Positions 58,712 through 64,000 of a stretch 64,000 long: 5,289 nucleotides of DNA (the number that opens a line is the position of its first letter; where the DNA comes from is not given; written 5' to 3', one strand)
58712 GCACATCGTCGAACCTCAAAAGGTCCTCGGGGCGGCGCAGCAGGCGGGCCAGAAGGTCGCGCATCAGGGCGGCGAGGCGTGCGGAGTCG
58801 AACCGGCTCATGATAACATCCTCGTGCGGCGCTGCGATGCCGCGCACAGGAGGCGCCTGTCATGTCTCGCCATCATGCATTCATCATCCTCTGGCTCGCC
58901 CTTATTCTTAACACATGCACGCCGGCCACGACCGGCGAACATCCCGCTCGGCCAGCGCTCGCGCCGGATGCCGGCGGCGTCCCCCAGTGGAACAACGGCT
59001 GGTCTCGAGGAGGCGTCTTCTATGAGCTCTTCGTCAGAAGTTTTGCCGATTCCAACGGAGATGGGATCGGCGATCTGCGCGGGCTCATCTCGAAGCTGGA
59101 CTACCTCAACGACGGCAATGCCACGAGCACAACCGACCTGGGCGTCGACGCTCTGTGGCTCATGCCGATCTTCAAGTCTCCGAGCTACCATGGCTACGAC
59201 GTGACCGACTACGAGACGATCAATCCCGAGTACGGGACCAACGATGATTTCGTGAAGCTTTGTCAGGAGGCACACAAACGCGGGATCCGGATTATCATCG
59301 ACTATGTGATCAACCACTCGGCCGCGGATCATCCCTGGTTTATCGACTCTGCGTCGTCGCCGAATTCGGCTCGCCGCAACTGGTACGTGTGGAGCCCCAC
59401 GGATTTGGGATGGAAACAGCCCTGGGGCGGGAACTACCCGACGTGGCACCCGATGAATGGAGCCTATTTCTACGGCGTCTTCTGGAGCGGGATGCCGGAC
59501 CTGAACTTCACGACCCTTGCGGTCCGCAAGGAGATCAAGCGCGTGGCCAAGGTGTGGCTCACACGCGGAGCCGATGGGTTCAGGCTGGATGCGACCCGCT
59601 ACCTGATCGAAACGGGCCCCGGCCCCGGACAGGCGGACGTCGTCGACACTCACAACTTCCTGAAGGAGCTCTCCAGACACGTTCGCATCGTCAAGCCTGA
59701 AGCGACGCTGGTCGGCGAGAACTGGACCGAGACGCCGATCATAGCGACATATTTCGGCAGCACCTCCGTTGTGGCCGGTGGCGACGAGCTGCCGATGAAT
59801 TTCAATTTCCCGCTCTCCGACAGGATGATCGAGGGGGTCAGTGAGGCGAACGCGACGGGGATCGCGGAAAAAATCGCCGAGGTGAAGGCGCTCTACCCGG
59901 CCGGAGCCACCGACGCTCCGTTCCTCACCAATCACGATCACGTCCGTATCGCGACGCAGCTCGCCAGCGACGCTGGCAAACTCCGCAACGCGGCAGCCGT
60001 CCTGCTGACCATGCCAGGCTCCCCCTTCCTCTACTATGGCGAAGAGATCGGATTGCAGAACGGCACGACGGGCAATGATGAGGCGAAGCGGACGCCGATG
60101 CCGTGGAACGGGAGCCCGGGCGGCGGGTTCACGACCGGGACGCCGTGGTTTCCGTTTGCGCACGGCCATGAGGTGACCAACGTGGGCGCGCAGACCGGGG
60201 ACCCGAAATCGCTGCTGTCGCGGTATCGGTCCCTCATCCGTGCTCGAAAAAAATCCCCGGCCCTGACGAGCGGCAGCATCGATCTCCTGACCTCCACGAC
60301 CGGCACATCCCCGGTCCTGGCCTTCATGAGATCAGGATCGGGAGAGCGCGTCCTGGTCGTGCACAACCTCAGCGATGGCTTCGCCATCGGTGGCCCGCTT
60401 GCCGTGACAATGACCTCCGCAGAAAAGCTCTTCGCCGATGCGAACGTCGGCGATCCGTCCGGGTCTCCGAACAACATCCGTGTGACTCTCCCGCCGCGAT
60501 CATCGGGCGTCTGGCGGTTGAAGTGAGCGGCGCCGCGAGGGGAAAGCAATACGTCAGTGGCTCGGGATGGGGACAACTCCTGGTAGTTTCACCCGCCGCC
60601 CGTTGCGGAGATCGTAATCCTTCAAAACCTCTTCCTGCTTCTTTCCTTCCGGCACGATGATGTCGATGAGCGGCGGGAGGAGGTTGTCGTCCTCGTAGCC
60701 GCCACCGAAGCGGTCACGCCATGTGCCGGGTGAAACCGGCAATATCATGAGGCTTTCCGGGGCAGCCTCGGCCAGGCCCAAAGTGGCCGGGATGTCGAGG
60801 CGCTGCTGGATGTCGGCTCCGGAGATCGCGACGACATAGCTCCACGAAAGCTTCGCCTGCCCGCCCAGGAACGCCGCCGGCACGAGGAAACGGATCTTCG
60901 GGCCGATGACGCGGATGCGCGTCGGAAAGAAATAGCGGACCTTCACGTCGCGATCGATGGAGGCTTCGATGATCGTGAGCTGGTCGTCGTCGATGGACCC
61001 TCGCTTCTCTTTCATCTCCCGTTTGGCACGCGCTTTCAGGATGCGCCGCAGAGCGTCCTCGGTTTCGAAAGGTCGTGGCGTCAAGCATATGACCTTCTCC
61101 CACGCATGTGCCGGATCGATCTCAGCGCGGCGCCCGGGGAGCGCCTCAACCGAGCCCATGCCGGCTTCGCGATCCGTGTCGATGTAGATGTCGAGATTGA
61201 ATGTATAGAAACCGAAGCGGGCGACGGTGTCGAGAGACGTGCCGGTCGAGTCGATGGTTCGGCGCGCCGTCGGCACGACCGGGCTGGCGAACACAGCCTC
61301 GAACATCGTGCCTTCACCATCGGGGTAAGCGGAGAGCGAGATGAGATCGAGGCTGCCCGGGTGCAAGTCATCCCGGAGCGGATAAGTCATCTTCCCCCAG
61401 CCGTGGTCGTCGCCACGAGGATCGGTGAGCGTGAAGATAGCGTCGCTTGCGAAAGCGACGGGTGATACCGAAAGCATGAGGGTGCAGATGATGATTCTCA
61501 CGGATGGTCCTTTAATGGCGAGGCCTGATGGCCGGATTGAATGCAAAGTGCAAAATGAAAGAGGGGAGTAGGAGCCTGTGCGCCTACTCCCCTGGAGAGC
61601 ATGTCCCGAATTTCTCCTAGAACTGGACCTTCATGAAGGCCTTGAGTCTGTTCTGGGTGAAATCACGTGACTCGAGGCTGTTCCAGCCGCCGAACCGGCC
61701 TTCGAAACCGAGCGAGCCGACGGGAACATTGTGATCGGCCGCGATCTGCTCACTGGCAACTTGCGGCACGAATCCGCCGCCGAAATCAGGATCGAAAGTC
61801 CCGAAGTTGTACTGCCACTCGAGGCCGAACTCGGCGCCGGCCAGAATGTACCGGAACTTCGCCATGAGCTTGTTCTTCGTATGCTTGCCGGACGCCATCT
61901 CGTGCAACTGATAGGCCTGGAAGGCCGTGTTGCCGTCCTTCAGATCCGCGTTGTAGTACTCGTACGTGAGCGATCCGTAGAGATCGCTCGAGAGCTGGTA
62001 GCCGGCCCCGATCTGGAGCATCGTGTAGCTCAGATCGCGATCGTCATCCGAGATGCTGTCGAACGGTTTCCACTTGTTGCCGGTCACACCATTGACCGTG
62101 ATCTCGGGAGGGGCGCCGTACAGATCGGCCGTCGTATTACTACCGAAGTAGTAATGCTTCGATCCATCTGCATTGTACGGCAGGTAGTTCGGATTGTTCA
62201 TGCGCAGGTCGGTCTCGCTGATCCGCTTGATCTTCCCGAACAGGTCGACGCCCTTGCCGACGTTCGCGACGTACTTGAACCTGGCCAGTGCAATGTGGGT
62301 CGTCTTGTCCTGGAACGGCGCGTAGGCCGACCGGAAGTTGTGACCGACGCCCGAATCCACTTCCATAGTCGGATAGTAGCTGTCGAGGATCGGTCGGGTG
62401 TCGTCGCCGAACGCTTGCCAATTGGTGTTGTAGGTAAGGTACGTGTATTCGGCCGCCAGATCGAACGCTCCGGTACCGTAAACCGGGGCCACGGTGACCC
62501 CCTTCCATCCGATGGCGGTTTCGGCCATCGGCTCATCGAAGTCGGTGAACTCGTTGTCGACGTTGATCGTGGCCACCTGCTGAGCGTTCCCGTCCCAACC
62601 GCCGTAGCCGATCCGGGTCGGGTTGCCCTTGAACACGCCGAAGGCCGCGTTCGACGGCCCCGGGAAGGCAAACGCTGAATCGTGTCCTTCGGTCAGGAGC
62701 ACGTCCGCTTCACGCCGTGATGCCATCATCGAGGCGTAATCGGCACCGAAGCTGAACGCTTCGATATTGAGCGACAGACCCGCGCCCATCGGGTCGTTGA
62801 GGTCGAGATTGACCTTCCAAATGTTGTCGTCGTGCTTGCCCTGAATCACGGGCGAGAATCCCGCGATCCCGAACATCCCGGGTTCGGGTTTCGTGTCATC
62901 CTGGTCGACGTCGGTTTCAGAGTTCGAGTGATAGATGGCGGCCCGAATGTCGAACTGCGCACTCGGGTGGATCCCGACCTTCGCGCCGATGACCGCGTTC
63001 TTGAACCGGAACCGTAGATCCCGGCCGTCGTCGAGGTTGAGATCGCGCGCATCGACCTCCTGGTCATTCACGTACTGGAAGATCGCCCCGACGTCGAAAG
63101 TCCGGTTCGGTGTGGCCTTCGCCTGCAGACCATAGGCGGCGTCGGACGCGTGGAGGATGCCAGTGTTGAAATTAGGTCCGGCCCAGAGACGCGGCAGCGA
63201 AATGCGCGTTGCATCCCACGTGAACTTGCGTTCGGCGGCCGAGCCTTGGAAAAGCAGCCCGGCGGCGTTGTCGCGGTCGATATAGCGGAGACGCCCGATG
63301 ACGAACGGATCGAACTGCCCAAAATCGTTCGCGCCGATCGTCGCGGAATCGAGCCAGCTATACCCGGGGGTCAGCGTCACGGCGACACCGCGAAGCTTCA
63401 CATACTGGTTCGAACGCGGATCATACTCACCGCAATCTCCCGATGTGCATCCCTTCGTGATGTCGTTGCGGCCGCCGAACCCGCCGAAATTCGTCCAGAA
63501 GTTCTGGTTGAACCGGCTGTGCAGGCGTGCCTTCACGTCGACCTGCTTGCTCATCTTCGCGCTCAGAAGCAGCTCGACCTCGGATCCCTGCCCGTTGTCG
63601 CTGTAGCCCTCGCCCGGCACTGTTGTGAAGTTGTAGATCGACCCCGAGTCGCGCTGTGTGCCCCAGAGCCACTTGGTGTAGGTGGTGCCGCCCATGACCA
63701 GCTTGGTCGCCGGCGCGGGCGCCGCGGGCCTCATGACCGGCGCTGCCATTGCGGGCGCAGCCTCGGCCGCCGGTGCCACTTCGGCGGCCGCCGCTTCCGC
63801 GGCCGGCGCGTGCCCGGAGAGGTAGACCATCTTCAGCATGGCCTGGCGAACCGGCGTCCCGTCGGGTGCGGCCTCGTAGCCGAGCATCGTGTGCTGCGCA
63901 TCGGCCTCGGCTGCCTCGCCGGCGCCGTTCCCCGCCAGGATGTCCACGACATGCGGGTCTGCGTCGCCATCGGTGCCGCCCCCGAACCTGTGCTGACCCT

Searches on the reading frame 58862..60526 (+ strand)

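Call 12: search_protein_families(library=pfam, proteins=[window:58862-60526:+], max_evalue=0.01)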
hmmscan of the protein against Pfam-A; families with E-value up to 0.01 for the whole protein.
window:58862-60526:+ (554 aa): 5 families
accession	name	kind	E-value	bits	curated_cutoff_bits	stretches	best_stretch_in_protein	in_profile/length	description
PF00128.31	Alpha-amylase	-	2.6e-97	327.3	22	1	56-471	2-446/446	Alpha amylase, catalytic domain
PF11941.14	DUF3459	-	5.5e-07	30.3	22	1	455-550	2-89/90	Domain of unknown function (DUF3459)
PF23915.1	SusG_C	-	0.00019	22.1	27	1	485-505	1-21/62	Alpha-amylase SusG C-terminal domain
PF16657.11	Malt_amylase_C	-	0.006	17.1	27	0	483-506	11-34/75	Maltogenic Amylase, C-terminal domain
PF02806.24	Alpha-amylase_C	-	0.0076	17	21.2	0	484-553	10-94/95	Alpha amylase, C-terminal all-beta domain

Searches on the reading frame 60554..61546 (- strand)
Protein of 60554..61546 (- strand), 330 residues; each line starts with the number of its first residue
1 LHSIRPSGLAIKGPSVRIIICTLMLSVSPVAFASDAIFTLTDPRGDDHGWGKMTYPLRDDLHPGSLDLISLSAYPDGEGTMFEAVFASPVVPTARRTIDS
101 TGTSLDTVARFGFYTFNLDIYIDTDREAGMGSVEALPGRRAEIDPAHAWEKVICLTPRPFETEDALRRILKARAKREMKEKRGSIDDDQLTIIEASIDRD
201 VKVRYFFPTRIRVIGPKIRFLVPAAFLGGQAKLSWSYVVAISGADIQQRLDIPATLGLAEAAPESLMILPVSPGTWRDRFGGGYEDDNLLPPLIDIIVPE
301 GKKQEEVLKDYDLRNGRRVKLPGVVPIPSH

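Call 12: search_protein_families(library=pfam, proteins=[window:60554-61546:-], max_evalue=0.01)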
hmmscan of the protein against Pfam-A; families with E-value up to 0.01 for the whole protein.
window:60554-61546:- (330 aa): 1 family
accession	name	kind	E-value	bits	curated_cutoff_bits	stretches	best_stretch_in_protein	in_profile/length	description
PF09985.14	Glucodextran_C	-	5e-34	118.2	22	1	37-318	1-223/228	C-terminal binding-module, SLH-like, of glucodextranase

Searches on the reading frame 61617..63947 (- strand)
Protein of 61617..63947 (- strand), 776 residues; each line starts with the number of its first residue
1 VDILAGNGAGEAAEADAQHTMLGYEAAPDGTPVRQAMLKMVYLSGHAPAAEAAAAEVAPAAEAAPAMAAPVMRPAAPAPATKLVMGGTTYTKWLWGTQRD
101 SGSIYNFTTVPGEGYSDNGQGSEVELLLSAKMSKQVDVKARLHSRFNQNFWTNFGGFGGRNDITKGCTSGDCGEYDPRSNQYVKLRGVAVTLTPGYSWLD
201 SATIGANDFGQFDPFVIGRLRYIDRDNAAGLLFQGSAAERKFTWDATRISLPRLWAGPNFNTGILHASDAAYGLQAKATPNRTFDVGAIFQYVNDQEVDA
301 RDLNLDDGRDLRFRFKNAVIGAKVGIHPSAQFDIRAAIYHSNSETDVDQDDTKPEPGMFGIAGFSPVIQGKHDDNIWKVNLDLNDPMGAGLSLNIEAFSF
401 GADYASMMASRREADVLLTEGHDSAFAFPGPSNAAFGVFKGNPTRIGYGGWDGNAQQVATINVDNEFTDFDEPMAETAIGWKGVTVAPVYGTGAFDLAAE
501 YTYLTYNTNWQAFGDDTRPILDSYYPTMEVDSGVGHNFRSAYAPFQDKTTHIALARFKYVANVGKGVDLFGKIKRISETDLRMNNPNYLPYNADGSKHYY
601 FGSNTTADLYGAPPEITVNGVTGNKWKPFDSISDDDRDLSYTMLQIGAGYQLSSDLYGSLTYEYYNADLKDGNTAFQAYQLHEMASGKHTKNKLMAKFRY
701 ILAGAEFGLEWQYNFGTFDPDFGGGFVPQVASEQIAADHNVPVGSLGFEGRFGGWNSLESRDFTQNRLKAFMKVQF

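Call 12: search_protein_families(library=pfam, proteins=[window:61617-63947:-], max_evalue=0.01)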
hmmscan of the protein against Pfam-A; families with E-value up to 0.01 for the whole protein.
window:61617-63947:- (776 aa): 1 family
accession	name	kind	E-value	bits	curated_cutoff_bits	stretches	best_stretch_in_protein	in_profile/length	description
PF10677.15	DUF2490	-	0.0069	16.6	29.8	0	634-700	29-95/186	Protein of unknown function (DUF2490)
